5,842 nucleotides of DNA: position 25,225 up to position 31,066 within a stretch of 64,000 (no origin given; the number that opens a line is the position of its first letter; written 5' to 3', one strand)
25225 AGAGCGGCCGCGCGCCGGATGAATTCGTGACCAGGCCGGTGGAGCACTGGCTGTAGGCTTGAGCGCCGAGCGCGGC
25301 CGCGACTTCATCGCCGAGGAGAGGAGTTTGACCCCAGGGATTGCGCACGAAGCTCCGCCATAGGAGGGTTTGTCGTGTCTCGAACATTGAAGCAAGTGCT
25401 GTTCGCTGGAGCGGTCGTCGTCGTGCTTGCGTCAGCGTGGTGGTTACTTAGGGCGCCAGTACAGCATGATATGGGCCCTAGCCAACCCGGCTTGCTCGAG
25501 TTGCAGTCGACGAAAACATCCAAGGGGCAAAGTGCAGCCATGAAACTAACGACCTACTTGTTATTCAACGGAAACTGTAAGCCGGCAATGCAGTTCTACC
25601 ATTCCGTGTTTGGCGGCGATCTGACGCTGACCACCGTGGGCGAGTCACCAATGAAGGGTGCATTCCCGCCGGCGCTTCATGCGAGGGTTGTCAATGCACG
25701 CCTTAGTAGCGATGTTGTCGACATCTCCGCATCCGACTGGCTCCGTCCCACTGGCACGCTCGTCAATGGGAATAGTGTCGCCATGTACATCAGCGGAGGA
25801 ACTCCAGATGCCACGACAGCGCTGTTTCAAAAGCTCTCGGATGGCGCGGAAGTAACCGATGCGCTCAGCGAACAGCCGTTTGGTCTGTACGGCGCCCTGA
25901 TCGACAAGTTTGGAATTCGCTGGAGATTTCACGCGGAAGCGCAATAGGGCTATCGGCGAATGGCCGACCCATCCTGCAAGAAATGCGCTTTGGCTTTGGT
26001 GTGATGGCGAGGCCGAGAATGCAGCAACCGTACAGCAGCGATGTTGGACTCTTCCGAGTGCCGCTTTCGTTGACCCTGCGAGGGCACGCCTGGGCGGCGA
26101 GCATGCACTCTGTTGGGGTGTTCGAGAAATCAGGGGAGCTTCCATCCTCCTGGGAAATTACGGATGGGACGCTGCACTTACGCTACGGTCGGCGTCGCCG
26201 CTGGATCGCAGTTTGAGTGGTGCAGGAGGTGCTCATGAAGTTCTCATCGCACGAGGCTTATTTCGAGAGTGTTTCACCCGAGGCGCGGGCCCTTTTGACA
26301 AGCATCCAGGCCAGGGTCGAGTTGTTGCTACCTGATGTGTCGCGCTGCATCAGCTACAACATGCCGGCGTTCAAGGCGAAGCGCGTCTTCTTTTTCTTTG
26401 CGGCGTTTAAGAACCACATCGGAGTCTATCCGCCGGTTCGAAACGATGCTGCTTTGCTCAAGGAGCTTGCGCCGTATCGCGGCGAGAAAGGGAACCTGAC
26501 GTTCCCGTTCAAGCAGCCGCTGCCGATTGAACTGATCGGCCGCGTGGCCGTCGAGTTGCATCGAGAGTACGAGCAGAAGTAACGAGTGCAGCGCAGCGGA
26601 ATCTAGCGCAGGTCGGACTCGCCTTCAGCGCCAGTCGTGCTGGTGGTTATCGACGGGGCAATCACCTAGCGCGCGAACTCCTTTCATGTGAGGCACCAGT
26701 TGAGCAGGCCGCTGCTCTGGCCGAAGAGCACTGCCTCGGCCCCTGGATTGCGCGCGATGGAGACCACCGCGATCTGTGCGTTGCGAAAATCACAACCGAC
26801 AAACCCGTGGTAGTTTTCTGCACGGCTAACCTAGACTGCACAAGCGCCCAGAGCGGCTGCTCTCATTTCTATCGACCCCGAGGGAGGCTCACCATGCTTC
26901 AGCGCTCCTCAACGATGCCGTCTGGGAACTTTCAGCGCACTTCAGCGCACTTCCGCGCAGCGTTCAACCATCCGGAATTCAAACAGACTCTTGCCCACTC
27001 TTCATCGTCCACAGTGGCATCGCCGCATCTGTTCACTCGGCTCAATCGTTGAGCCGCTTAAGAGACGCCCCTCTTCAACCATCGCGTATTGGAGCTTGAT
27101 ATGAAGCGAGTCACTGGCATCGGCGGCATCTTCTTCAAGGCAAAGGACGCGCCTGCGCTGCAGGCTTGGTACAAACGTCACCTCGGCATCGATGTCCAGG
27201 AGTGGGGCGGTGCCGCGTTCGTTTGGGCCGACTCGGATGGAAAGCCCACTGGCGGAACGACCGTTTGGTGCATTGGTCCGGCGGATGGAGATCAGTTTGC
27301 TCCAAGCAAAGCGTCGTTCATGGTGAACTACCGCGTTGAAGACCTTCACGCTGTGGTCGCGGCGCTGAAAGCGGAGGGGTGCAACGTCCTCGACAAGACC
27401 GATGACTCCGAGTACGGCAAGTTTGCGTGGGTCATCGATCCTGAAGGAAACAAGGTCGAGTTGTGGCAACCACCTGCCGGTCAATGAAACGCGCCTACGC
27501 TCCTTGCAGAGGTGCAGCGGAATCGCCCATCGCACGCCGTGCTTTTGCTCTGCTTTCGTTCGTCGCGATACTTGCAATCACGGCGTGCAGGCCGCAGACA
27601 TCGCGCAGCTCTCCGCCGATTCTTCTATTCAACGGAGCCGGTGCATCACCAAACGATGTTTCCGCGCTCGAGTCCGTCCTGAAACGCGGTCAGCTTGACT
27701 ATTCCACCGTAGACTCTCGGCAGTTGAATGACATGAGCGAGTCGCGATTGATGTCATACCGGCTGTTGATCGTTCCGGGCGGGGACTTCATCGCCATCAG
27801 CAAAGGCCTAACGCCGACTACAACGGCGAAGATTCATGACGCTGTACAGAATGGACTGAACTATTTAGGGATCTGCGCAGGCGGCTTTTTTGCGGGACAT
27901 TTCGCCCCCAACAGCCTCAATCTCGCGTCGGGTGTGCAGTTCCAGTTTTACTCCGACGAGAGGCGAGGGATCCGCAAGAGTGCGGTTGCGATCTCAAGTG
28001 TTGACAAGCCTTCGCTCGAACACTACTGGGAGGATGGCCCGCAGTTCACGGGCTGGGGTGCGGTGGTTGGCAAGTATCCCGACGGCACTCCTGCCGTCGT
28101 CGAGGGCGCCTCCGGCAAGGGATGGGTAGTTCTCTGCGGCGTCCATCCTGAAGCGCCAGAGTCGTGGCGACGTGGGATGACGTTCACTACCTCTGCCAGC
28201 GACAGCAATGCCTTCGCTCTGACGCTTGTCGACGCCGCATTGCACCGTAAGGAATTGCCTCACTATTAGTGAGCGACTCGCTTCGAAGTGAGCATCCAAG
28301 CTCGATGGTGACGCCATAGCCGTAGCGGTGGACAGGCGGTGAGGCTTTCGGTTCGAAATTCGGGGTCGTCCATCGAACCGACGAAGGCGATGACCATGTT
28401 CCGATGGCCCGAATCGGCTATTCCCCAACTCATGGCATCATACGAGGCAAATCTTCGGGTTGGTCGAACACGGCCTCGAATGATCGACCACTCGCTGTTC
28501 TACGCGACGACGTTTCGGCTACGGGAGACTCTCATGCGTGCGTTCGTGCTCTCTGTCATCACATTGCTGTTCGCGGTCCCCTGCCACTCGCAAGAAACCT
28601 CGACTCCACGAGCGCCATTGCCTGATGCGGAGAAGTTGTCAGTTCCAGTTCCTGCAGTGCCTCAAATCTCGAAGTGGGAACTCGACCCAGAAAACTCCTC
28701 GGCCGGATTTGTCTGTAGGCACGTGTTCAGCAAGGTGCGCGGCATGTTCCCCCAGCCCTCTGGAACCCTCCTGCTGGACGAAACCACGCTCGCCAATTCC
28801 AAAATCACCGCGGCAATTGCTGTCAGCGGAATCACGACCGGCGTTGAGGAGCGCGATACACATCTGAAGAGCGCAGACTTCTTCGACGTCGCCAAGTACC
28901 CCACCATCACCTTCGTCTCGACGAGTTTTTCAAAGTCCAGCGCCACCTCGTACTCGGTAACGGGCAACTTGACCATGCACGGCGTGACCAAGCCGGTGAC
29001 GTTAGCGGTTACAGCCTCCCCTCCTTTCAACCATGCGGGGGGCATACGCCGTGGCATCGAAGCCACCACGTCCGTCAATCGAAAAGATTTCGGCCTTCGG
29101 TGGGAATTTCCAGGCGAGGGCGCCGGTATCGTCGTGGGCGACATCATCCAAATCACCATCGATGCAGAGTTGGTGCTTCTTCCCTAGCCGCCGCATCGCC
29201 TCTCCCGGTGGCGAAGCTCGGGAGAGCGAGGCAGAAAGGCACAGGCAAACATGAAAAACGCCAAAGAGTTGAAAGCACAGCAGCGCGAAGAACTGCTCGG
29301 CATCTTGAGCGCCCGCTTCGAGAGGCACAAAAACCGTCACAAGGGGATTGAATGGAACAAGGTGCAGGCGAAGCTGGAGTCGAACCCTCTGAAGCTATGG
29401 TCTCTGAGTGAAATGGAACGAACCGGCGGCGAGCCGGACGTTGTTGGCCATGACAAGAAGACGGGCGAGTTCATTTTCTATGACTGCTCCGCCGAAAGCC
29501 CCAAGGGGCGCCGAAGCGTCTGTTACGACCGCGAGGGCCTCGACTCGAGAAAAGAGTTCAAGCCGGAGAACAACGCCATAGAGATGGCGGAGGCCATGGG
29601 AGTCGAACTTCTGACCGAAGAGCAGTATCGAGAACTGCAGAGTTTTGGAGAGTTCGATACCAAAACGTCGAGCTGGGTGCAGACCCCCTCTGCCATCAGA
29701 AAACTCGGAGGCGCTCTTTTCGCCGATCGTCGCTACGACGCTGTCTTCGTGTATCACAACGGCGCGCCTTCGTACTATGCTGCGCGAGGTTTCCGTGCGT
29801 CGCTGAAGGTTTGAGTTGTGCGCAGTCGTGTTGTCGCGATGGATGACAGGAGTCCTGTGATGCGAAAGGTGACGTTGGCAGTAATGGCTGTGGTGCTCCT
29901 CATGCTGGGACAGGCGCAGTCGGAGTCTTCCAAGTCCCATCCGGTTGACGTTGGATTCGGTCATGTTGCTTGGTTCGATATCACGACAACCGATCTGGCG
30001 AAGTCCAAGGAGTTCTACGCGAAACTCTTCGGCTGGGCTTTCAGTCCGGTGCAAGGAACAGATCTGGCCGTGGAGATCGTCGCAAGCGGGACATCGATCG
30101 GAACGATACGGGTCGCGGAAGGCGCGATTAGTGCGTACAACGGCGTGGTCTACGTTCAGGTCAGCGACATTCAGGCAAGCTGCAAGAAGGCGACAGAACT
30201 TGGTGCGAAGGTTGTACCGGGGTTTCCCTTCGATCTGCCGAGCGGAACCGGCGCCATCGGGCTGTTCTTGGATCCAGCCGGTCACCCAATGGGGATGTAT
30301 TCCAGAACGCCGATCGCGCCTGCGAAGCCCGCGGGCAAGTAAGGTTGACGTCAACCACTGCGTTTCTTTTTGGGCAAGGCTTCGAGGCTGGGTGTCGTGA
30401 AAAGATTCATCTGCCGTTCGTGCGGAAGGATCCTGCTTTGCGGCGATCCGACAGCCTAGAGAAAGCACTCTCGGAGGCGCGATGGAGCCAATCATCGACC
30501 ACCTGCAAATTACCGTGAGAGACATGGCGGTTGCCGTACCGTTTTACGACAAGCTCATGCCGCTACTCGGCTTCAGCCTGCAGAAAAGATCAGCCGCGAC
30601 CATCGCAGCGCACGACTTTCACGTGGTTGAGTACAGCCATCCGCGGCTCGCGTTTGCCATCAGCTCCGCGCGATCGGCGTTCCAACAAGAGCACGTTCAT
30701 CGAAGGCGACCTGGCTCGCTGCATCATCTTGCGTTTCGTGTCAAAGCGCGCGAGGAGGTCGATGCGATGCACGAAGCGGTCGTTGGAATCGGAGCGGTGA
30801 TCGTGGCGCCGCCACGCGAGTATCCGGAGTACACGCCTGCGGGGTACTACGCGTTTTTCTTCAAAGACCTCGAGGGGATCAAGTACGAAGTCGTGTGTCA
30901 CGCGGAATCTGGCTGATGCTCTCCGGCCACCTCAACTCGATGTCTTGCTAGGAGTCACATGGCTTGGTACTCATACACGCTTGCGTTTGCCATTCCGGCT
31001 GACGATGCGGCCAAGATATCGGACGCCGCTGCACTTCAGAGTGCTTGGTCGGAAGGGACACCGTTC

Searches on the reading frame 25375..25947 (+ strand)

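Call 35: search_protein_families(library=pfam, proteins=[window:25375-25947:+], max_evalue=0.001)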
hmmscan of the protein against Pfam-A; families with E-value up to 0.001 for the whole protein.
window:25375-25947:+ (190 aa): 2 families
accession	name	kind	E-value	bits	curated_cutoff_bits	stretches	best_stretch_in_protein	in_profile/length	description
PF06983.19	3-dmu-9_3-mt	-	2.2e-06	28.6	24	1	57-184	2-114/116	3-demethylubiquinone-9 3-methyltransferase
PF00903.31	Glyoxalase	-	0.00071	20.4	20.6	0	60-185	4-121/121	Glyoxalase/Bleomycin resistance protein/Dioxygenase superfamily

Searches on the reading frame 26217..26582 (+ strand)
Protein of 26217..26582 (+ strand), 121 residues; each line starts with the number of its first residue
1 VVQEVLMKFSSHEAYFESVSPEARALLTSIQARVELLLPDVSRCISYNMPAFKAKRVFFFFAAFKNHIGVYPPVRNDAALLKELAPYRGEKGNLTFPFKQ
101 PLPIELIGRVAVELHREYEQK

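Call 37: search_protein_families(library=pfam, proteins=[window:26217-26582:+], max_evalue=0.001)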
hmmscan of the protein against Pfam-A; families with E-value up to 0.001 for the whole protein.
window:26217-26582:+ (121 aa): 2 families
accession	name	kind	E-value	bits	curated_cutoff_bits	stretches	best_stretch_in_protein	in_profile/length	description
PF08818.16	DUF1801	-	2.5e-07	31.4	27.2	1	24-110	2-80/85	Domain of unknown function (DU1801)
PF18899.5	DUF5655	-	5.1e-07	30.2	24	1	13-71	2-60/109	Domain of unknown function (DUF5655)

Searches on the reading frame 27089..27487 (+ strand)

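Call 37: search_protein_families(library=pfam, proteins=[window:27089-27487:+], max_evalue=0.001)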
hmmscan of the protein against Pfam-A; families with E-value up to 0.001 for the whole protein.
window:27089-27487:+ (132 aa): 2 families
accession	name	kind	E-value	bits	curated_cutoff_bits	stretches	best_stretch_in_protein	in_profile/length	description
PF18029.7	Glyoxalase_6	-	1.8e-08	35.4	23.6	1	14-125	2-105/106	Glyoxalase-like domain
PF00903.31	Glyoxalase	-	1.5e-05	25.8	20.6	1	18-125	9-121/121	Glyoxalase/Bleomycin resistance protein/Dioxygenase superfamily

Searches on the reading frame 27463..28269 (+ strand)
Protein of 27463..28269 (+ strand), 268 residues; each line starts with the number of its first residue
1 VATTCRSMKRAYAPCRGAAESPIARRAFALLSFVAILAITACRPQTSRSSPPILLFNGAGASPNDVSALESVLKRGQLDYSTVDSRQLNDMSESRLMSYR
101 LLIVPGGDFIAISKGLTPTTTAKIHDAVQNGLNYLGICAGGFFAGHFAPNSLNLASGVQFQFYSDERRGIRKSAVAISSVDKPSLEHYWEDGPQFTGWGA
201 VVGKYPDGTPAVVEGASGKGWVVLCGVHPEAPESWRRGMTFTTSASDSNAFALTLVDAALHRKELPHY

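Call 35: search_protein_families(library=pfam, proteins=[window:27463-28269:+], max_evalue=0.001)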
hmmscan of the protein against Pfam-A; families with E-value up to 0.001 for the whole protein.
window:27463-28269:+ (268 aa): 1 family
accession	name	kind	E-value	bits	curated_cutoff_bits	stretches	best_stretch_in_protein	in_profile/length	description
PF09825.15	BPL_N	-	1.3e-14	54.2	24.2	1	53-146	3-97/283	Biotin-protein ligase, N terminal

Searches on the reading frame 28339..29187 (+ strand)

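Call 35: search_protein_families(library=pfam, proteins=[window:28339-29187:+], max_evalue=0.001)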
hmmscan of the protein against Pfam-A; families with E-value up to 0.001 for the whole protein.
window:28339-29187:+ (282 aa): 1 family
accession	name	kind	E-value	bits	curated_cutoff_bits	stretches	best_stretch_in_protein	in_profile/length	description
PF04264.18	YceI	-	9.1e-47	159.6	23.7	1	113-277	1-149/150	YceI-like domain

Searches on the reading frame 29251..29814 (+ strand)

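Call 35: search_protein_families(library=pfam, proteins=[window:29251-29814:+], max_evalue=0.001)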
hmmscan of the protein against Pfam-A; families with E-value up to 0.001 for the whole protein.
window:29251-29814:+ (187 aa): 1 family
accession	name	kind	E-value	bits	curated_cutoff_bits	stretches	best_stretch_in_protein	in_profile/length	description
PF14066.11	DUF4256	-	8.5e-91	302.7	27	1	15-187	1-173/173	Protein of unknown function (DUF4256)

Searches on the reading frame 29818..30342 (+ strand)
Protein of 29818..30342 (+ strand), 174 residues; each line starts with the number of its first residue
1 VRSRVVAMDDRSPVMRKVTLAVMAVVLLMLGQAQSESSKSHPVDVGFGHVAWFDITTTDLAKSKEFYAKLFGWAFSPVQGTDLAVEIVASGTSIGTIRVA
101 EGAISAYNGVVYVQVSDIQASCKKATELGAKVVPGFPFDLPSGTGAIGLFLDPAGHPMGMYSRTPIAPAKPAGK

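Call 35: search_protein_families(library=pfam, proteins=[window:29818-30342:+], max_evalue=0.001)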
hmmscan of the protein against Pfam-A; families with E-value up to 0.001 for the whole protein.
window:29818-30342:+ (174 aa): 3 families
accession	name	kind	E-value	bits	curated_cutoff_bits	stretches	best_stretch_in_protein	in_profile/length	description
PF00903.31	Glyoxalase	-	1.1e-06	29.5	20.6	1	48-156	3-117/121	Glyoxalase/Bleomycin resistance protein/Dioxygenase superfamily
PF18029.7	Glyoxalase_6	-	2.2e-06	28.7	23.6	1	56-158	5-103/106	Glyoxalase-like domain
PF22677.2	Ble-like_N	-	4.3e-06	26.8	24.5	1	51-79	3-31/41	Bleomycin resistance protein-like N-terminal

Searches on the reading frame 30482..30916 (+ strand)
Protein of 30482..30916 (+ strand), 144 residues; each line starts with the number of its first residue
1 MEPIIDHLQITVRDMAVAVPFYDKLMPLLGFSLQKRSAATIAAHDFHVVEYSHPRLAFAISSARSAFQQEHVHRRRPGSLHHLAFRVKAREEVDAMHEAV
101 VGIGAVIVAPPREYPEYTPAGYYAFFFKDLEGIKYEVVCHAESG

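Call 37: search_protein_families(library=pfam, proteins=[window:30482-30916:+], max_evalue=0.001)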
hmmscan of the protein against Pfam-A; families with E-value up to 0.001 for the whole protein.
window:30482-30916:+ (144 aa): 1 family
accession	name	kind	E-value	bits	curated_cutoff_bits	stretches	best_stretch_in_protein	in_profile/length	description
PF00903.31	Glyoxalase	-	1.2e-10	42.2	20.6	1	5-136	2-120/121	Glyoxalase/Bleomycin resistance protein/Dioxygenase superfamily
